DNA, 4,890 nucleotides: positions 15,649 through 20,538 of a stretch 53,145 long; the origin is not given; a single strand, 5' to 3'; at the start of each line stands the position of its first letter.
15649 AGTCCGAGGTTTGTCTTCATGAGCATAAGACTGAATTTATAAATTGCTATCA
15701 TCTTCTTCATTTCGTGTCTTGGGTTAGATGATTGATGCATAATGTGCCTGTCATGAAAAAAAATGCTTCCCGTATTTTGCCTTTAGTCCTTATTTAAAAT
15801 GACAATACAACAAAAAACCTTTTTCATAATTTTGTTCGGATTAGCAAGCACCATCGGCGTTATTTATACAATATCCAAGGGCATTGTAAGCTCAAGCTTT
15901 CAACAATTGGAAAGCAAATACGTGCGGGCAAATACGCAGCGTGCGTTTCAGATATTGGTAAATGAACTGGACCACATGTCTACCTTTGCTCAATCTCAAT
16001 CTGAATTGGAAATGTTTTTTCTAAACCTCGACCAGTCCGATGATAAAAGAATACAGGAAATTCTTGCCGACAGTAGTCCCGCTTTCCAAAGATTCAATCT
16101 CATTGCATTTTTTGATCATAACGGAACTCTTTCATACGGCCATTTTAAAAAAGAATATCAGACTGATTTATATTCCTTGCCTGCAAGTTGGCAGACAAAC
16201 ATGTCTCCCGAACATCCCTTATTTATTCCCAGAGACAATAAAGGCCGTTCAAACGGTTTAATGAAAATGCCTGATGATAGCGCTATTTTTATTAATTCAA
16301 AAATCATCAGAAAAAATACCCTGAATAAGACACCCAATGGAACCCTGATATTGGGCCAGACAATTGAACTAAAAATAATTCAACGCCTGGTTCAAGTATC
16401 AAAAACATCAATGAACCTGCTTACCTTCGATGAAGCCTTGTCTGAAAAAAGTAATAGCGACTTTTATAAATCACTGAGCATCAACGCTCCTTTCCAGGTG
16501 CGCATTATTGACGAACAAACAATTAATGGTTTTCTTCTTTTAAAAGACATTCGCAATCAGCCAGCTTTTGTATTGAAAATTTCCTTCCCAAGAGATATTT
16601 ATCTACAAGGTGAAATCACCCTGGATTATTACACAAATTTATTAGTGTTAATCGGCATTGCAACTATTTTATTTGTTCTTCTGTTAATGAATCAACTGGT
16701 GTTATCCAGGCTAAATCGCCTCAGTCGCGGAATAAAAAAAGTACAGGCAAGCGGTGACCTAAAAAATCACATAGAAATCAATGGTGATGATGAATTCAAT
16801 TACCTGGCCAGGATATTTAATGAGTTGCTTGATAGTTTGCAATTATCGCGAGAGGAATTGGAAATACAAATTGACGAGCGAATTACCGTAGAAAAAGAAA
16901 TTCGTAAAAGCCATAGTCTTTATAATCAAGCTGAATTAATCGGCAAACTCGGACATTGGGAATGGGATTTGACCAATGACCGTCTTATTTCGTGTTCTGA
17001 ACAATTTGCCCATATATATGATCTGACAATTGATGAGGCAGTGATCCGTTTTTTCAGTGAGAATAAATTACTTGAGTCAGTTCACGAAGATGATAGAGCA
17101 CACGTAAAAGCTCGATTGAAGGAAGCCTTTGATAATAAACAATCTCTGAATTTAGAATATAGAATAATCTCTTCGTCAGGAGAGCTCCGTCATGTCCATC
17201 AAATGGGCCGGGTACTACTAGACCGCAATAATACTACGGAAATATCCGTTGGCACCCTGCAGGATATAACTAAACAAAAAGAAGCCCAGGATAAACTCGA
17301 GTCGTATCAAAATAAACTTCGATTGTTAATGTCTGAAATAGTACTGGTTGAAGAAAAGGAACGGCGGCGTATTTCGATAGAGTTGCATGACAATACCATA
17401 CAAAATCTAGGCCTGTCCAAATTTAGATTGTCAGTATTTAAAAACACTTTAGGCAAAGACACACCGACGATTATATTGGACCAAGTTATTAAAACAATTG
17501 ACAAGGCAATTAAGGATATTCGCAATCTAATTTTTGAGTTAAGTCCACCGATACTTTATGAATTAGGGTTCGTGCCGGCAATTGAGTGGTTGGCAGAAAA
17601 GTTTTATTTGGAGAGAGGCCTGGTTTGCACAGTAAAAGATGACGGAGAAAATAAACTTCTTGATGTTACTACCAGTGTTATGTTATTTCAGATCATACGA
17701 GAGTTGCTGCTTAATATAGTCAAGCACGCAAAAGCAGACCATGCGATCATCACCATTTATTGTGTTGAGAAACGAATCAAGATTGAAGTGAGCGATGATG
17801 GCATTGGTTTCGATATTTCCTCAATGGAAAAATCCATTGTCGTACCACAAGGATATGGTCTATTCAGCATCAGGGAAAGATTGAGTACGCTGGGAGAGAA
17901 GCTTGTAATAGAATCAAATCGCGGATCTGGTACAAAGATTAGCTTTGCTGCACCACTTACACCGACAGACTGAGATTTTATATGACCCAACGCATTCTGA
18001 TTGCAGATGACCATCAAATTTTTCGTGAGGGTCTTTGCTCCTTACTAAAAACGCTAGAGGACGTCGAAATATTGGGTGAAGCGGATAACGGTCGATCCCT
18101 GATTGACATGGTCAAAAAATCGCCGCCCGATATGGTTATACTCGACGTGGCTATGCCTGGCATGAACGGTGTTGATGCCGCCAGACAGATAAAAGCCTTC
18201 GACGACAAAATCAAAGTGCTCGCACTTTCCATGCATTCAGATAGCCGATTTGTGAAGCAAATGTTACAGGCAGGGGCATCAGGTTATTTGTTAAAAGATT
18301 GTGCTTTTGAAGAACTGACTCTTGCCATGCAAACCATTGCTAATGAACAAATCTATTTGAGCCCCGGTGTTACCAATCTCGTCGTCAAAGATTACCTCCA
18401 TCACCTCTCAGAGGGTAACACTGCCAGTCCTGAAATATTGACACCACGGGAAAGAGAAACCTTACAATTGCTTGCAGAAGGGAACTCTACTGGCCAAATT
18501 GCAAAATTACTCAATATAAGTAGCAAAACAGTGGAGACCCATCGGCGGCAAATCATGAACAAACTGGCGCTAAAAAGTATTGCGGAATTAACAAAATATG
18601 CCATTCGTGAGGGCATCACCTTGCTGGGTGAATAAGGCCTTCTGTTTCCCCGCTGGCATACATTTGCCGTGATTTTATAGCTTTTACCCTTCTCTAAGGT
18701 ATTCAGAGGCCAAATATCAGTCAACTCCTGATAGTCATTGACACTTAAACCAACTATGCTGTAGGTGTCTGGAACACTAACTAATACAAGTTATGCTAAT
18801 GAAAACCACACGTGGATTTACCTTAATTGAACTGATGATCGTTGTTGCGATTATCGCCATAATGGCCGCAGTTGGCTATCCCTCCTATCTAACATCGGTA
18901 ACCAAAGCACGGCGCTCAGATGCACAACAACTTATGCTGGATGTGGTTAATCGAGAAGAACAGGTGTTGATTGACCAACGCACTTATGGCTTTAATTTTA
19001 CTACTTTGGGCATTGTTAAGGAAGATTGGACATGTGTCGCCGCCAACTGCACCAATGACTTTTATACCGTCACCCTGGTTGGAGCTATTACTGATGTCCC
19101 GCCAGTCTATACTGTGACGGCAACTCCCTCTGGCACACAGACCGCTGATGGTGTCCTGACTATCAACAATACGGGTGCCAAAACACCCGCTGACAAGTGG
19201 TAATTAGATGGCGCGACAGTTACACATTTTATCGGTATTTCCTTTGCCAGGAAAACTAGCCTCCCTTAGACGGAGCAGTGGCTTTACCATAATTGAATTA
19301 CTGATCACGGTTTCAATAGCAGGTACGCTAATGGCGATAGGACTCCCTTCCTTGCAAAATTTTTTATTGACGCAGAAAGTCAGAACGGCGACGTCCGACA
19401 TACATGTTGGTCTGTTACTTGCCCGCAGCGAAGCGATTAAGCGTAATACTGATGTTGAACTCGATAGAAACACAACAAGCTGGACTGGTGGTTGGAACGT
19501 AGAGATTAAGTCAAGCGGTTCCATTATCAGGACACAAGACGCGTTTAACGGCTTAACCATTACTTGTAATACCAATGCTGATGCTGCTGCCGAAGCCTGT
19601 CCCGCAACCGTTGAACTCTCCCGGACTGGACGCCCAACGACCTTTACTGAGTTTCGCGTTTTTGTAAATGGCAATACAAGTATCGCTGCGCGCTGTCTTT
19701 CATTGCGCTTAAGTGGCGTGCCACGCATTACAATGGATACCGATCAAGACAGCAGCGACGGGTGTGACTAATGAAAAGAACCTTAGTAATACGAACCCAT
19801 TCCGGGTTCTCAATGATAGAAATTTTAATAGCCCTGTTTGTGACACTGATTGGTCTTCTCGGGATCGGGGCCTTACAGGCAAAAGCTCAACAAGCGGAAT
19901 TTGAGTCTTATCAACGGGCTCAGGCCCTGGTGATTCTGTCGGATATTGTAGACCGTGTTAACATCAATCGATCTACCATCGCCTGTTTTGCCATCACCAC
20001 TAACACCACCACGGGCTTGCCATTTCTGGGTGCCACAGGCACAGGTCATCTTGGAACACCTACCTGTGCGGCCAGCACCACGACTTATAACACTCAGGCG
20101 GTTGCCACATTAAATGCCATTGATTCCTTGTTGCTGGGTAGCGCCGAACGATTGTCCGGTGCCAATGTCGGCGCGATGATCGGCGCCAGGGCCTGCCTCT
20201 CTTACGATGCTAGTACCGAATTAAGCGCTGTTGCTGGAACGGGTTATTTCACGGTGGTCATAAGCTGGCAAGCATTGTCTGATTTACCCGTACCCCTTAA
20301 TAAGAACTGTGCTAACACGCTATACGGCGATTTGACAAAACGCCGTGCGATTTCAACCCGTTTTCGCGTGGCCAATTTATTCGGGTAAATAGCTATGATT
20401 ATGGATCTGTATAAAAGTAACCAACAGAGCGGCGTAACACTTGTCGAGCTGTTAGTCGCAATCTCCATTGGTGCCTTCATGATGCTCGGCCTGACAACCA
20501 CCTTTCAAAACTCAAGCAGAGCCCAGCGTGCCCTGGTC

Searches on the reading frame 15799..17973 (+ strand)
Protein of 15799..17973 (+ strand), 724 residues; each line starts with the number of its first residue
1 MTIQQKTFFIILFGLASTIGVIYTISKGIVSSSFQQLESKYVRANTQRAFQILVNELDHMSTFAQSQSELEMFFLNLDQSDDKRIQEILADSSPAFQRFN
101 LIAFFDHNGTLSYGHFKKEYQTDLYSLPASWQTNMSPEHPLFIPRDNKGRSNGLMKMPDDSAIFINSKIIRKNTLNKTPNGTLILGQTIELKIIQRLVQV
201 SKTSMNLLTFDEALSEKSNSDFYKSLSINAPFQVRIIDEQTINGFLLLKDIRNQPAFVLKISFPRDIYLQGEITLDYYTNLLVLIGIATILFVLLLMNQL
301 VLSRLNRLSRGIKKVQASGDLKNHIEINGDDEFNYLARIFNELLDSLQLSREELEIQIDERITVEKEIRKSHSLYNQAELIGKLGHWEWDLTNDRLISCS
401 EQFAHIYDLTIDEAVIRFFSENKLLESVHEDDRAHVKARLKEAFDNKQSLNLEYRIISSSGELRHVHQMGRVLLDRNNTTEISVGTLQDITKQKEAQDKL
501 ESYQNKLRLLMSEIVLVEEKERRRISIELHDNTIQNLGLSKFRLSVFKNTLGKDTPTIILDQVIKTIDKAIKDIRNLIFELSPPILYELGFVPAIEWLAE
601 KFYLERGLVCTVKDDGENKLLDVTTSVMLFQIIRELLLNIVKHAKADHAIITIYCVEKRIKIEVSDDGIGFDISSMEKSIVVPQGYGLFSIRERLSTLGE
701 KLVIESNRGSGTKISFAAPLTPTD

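Call 9: search_protein_families(library=pfam, proteins=[window:15799-17973:+])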
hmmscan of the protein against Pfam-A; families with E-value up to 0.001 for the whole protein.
window:15799-17973:+ (724 aa): 5 families
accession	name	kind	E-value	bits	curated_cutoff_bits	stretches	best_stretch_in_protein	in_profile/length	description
PF02518.31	HATPase_c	-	9e-13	49.1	26.4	1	627-721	4-110/111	Histidine kinase-, DNA gyrase B-, and HSP90-like ATPase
PF08447.18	PAS_3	-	1.4e-11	45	25.6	1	397-486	2-88/89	PAS fold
PF05228.19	CHASE4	-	8.2e-09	36.2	26.2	1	53-205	2-137/140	CHASE4 domain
PF07730.19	HisKA_3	-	1.5e-08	35.5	24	1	521-584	1-66/68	Histidine kinase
PF00672.30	HAMP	-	4.5e-08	33.7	25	1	298-348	3-52/53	HAMP domain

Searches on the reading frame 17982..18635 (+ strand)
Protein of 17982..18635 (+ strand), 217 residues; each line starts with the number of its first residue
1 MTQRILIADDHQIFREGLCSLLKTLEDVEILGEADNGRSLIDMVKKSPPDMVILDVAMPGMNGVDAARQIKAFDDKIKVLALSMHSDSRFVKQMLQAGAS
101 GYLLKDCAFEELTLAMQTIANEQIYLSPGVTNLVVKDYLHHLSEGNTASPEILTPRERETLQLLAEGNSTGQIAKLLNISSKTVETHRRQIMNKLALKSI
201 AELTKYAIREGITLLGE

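Call 9: search_protein_families(library=pfam, proteins=[window:17982-18635:+])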
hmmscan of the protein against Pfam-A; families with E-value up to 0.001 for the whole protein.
window:17982-18635:+ (217 aa): 7 families
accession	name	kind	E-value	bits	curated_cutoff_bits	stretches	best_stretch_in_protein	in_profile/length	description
PF00072.30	Response_reg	-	3.8e-29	101.5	30.2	1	5-115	1-109/111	Response regulator receiver domain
PF00196.25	GerE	-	2e-19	69.4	23.5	1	152-207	2-57/57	Bacterial regulatory proteins, luxR family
PF08281.18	Sigma70_r4_2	-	2.9e-06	27.3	25.7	1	153-195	11-54/54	Sigma-70, region 4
PF13518.12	HTH_28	-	0.00058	20.3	25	0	159-190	4-35/52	Helix-turn-helix domain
PF04545.22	Sigma70_r4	-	0.0007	19.5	24.1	0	153-195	5-48/50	Sigma-70, region 4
PF13384.12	HTH_23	-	0.00088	19.5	24.6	0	160-188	10-38/50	Homeodomain-like domain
PF14493.12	HTH_40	-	0.00089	19.9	27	0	158-190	3-35/89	Helix-turn-helix domain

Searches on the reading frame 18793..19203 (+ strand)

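Call 19: search_protein_families(library=pfam, proteins=[window:18793-19203:+])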
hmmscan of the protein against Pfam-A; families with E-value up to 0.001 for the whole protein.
window:18793-19203:+ (136 aa): 2 families
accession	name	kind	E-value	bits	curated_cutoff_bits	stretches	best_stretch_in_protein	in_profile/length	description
PF16732.10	ComP_DUS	-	5.6e-14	53.2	27.3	1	30-119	1-81/87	Type IV minor pilin ComP, DNA uptake sequence receptor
PF07963.17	N_methyl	-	2.7e-09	36.6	21.2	1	3-28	1-26/27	Prokaryotic N-terminal methylation motif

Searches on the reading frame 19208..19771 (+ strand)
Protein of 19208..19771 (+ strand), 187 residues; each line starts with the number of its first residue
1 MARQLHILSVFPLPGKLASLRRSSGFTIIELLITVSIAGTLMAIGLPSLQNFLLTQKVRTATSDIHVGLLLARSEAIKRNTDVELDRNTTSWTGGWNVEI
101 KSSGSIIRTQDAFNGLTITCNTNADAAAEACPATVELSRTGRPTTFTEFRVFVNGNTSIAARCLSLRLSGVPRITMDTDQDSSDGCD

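Call 19: search_protein_families(library=pfam, proteins=[window:19208-19771:+])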
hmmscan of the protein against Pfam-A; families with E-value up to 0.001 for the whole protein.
window:19208-19771:+ (187 aa): 2 families
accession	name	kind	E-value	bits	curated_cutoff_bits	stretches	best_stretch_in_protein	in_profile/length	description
PF12019.13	GspH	-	1.5e-09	38.8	21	1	61-170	1-108/108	Type II transport protein GspH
PF07963.17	N_methyl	-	1.3e-05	25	21.2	1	21-45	2-26/27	Prokaryotic N-terminal methylation motif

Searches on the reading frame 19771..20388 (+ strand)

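Call 19: search_protein_families(library=pfam, proteins=[window:19771-20388:+])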
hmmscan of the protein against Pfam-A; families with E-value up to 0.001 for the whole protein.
window:19771-20388:+ (205 aa): 1 family
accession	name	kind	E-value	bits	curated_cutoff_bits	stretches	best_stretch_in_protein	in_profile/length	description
PF07963.17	N_methyl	-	9.3e-05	22.3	21.2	1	8-32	2-26/27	Prokaryotic N-terminal methylation motif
